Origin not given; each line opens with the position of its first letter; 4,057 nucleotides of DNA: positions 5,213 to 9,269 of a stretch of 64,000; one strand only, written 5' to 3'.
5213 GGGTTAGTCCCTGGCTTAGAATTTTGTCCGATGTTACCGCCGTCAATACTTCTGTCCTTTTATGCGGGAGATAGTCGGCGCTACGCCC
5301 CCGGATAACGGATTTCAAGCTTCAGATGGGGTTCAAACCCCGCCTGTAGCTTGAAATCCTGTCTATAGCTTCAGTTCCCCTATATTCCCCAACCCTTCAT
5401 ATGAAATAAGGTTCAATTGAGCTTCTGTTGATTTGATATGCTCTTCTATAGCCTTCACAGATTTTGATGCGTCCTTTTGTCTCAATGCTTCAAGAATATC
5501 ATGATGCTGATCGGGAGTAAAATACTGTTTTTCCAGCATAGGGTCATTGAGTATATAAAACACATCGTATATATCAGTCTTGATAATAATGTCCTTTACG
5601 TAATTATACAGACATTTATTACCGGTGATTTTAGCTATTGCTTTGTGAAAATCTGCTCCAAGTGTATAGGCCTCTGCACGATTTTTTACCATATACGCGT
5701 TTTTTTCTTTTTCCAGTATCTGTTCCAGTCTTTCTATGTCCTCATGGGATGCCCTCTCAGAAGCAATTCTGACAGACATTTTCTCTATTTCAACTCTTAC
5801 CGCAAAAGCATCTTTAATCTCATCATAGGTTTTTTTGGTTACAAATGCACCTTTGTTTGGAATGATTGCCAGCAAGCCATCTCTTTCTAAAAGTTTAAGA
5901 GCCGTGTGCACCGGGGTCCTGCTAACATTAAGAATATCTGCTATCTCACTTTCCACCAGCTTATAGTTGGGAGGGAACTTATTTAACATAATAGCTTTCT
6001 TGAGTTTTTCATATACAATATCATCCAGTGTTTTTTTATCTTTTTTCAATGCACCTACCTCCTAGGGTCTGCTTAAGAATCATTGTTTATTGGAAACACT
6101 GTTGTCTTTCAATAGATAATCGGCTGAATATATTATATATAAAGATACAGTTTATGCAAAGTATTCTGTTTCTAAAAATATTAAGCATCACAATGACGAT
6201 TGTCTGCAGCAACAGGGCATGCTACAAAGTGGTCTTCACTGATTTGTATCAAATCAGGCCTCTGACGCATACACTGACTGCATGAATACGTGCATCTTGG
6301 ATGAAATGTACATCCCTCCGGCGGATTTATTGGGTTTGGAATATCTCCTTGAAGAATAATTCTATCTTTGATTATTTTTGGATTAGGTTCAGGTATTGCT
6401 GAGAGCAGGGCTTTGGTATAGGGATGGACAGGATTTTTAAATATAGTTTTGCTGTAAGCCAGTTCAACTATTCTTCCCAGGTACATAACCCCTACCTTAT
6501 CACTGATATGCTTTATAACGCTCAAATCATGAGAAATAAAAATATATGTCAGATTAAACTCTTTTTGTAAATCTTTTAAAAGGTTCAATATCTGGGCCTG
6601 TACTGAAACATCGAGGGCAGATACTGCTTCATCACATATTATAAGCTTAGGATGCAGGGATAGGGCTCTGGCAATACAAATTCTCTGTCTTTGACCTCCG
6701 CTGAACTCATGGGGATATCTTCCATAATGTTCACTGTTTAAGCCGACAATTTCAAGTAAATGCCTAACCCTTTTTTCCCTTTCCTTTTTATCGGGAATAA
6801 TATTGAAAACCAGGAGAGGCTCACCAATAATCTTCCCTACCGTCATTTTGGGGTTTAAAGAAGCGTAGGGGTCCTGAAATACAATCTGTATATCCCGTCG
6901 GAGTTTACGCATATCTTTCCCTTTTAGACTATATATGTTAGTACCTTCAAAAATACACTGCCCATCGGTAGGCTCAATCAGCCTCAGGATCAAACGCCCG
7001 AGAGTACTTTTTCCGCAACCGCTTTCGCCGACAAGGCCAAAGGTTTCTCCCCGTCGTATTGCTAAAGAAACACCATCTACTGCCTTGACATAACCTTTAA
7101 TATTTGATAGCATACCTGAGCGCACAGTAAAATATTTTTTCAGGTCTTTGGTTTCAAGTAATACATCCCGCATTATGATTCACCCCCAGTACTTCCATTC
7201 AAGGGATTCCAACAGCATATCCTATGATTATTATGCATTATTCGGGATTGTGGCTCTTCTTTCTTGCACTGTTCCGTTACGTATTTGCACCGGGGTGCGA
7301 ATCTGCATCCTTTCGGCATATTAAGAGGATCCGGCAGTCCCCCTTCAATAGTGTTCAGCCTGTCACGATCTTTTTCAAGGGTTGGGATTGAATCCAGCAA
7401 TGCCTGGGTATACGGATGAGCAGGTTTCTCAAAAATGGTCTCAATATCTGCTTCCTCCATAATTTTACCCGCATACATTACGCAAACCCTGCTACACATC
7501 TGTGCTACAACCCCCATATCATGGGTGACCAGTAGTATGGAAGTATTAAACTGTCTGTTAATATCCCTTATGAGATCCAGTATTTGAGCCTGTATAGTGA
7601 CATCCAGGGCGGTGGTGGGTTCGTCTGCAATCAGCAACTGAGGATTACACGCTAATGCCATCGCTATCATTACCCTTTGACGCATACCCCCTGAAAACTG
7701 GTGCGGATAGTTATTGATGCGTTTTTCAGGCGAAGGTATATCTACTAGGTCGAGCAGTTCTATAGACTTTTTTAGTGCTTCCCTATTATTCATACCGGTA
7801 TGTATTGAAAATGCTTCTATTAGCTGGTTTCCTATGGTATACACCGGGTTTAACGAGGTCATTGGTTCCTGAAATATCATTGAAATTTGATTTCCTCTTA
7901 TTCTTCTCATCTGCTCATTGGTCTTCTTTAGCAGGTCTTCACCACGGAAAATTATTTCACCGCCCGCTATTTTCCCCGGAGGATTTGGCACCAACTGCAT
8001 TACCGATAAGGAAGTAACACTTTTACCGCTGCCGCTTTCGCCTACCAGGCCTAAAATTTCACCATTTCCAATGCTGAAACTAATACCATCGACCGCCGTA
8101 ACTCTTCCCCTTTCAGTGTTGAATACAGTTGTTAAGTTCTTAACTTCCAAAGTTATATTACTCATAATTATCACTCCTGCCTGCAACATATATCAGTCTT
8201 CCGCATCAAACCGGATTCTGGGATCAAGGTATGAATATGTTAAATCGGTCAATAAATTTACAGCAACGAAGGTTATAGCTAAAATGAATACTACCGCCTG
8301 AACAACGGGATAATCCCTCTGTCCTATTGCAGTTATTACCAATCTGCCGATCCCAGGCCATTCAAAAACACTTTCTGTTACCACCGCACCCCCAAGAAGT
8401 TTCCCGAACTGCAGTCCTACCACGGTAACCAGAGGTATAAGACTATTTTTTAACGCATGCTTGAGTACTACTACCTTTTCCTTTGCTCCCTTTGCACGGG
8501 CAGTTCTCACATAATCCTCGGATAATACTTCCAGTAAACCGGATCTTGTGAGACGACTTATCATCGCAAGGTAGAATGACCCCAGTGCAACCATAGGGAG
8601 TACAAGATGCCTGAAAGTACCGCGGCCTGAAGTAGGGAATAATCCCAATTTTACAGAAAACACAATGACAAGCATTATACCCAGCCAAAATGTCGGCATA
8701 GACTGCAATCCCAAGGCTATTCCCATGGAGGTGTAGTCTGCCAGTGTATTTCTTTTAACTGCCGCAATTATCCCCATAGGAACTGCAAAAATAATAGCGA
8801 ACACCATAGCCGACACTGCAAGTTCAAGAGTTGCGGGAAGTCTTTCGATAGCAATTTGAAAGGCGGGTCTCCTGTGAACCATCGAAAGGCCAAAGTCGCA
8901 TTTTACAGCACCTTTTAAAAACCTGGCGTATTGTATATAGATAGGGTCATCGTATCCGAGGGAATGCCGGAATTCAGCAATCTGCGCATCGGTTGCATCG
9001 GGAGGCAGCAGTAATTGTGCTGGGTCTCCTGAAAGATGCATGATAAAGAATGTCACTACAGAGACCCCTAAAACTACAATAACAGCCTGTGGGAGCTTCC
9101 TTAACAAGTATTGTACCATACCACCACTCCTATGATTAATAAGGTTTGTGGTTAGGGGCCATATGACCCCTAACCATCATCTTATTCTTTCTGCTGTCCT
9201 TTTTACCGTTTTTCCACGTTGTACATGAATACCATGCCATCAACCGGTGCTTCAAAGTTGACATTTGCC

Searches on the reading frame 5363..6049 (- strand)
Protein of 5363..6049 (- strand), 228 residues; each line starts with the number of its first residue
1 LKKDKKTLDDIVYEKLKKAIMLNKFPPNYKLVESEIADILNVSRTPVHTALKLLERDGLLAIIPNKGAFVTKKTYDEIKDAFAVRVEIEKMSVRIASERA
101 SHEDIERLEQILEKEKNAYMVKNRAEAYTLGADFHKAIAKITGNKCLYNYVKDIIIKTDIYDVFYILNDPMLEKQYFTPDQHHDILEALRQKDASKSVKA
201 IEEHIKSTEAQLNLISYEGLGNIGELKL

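Call 7: search_protein_families(library=pfam, proteins=[window:5363-6049:-], max_evalue=0.01)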
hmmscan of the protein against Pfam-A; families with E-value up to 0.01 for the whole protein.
window:5363-6049:- (228 aa): 9 families
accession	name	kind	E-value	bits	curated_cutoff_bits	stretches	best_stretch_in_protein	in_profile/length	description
PF07729.17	FCD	-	3.2e-20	73.2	24.3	1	80-206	1-124/125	FCD domain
PF00392.27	GntR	-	5.7e-15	55.2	27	1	12-70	5-64/64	Bacterial regulatory proteins, gntR family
PF13412.12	HTH_24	-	4.2e-05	23.5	21.9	1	34-60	21-47/48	Winged helix-turn-helix DNA-binding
PF08279.18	HTH_11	-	0.00015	22.1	25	1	34-62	19-46/55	HTH domain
PF12802.13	MarR_2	-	0.00017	22.1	27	0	34-65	24-55/61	MarR family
PF01519.22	DUF16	-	0.0052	17.7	40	0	63-118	13-63/104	Protein of unknown function DUF16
PF13545.12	HTH_Crp_2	-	0.0064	16.9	27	0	34-61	26-53/70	Crp-like helix-turn-helix domain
PF13551.12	HTH_29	-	0.0073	16.8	28.1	0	34-65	16-47/64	Winged helix-turn helix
PF01726.22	LexA_DNA_bind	-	0.0083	16.3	23.7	0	14-66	13-62/65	LexA DNA binding domain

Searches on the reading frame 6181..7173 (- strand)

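Call 7: search_protein_families(library=pfam, proteins=[window:6181-7173:-], max_evalue=0.01)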
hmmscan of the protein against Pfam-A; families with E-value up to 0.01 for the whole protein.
window:6181-7173:- (330 aa): 7 families
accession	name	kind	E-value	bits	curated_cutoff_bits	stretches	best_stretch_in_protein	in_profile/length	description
PF00005.33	ABC_tran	-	1e-33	117.3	25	1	33-184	2-136/137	ABC transporter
PF08352.17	oligo_HPY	-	6e-19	68.6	27.1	1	236-301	1-65/65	Oligopeptide/dipeptide transporter, C-terminal region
PF13401.12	AAA_22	-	9.2e-07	29.7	27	1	47-213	10-121/130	AAA domain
PF02463.25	SMC_N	-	8.2e-06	25.8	40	1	46-230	28-212/220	RecF/RecN/SMC N terminal domain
PF01078.27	Mg_chelatase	-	9.4e-05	22.3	20.3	1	22-109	2-88/207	Magnesium chelatase, subunit ChlI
PF06872.16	EspG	-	0.0017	17.4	25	1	128-220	56-147/383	EspG protein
PF00004.35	AAA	-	0.01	16.8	21.2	0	47-215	3-109/131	ATPase family associated with various cellular activities (AAA)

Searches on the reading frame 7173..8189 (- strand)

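Call 7: search_protein_families(library=pfam, proteins=[window:7173-8189:-], max_evalue=0.01)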
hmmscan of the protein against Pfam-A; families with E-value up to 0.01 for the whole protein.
window:7173-8189:- (338 aa): 4 families
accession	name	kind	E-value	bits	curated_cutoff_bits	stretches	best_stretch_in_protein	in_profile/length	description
PF00005.33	ABC_tran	-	1.7e-28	100.4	25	1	34-193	2-137/137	ABC transporter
PF08352.17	oligo_HPY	-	1.8e-23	83.1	27.1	1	244-308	1-65/65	Oligopeptide/dipeptide transporter, C-terminal region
PF13304.12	AAA_21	-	3.4e-06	27.8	27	1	155-228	228-303/304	AAA domain, putative AbiEii toxin, Type IV TA system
PF02463.25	SMC_N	-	0.00023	21.1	40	1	47-237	28-211/220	RecF/RecN/SMC N terminal domain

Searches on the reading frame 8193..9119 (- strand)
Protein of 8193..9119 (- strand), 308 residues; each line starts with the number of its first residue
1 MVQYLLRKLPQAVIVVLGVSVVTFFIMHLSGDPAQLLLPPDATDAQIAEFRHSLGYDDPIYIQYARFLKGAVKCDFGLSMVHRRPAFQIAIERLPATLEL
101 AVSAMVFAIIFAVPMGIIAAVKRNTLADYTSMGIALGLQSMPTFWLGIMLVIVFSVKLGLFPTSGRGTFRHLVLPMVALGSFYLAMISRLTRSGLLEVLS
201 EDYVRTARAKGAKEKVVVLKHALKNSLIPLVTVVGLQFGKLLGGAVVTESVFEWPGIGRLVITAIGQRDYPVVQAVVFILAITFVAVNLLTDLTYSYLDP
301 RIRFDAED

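Call 7: search_protein_families(library=pfam, proteins=[window:8193-9119:-], max_evalue=0.01)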
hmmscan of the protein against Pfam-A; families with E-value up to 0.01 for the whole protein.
window:8193-9119:- (308 aa): 2 families
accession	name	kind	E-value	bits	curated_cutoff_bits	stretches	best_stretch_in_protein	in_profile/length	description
PF00528.27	BPD_transp_1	-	3.6e-46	157.7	26.4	1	112-303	1-183/184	Binding-protein-dependent transport system inner membrane component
PF19300.4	BPD_transp_1_N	-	5.8e-13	49.5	23.8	1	1-101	1-114/114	Binding-prot-dependent transport system membrane comp, N-term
